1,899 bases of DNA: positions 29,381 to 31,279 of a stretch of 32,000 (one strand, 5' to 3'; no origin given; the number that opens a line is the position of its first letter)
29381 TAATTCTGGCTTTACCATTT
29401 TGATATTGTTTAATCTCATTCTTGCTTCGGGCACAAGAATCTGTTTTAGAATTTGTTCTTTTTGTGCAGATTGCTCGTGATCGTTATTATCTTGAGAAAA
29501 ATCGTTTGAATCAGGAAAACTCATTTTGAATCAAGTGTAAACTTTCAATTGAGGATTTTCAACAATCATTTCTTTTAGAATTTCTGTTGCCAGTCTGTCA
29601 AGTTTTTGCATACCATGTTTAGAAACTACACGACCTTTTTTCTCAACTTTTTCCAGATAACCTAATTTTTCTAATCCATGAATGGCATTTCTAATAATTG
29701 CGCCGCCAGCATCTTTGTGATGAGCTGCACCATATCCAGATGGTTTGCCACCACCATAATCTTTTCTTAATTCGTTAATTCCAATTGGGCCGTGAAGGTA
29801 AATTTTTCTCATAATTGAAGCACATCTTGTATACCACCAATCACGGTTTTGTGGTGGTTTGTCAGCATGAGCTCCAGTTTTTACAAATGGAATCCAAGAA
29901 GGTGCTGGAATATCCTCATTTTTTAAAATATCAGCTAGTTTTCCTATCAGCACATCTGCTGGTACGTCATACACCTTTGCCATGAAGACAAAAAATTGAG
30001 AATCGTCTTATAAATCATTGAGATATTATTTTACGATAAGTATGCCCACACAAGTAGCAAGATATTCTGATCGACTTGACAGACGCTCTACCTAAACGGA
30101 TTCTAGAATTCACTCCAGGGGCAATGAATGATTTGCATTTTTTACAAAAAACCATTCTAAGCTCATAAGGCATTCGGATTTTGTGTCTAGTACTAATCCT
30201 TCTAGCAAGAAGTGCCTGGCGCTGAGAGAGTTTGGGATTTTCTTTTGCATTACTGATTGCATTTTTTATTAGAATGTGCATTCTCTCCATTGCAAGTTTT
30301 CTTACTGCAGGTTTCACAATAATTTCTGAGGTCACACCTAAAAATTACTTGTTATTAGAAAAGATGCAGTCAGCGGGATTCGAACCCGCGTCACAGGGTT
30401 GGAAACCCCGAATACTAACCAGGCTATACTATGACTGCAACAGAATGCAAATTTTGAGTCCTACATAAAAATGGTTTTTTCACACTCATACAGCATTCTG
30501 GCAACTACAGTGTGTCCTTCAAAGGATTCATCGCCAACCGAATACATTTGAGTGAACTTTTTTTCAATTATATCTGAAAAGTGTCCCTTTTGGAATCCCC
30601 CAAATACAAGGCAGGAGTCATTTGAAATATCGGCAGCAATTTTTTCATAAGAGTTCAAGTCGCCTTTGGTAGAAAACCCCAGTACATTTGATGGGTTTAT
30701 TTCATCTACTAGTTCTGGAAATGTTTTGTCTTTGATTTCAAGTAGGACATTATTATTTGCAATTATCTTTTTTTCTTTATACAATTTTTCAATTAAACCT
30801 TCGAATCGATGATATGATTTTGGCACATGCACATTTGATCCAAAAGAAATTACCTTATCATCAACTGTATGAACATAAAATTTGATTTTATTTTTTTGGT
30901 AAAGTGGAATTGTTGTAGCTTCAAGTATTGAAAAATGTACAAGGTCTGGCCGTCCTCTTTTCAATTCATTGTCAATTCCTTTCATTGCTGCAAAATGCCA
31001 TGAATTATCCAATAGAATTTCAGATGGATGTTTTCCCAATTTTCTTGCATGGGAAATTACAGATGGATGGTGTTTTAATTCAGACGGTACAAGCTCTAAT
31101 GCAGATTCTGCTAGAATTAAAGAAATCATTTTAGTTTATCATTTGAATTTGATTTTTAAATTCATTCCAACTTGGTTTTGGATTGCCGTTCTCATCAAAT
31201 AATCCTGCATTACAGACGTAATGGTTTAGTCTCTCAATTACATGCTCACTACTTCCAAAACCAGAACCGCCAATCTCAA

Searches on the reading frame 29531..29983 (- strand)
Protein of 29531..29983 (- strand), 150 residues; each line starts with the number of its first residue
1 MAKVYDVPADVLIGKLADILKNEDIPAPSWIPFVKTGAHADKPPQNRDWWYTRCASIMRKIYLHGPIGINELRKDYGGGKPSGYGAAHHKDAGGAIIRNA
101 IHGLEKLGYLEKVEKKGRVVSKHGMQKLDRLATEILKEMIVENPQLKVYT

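Call 84: search_protein_families(library=pfam, proteins=[window:29531-29983:-], max_evalue=0.001)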
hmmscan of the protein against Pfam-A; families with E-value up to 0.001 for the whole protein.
window:29531-29983:- (150 aa): 1 family
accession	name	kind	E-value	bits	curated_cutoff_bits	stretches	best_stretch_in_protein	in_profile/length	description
PF01090.25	Ribosomal_S19e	-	5.8e-50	169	29.4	1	3-138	1-137/137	Ribosomal protein S19e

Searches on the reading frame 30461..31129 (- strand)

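Call 84: search_protein_families(library=pfam, proteins=[window:30461-31129:-], max_evalue=0.001)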
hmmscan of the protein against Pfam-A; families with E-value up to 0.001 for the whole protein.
window:30461-31129:- (222 aa): 1 family
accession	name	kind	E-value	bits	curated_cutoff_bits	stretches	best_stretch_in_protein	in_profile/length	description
PF03587.19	EMG1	-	3.1e-47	161.1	28.2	1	4-217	1-197/197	EMG1/NEP1 methyltransferase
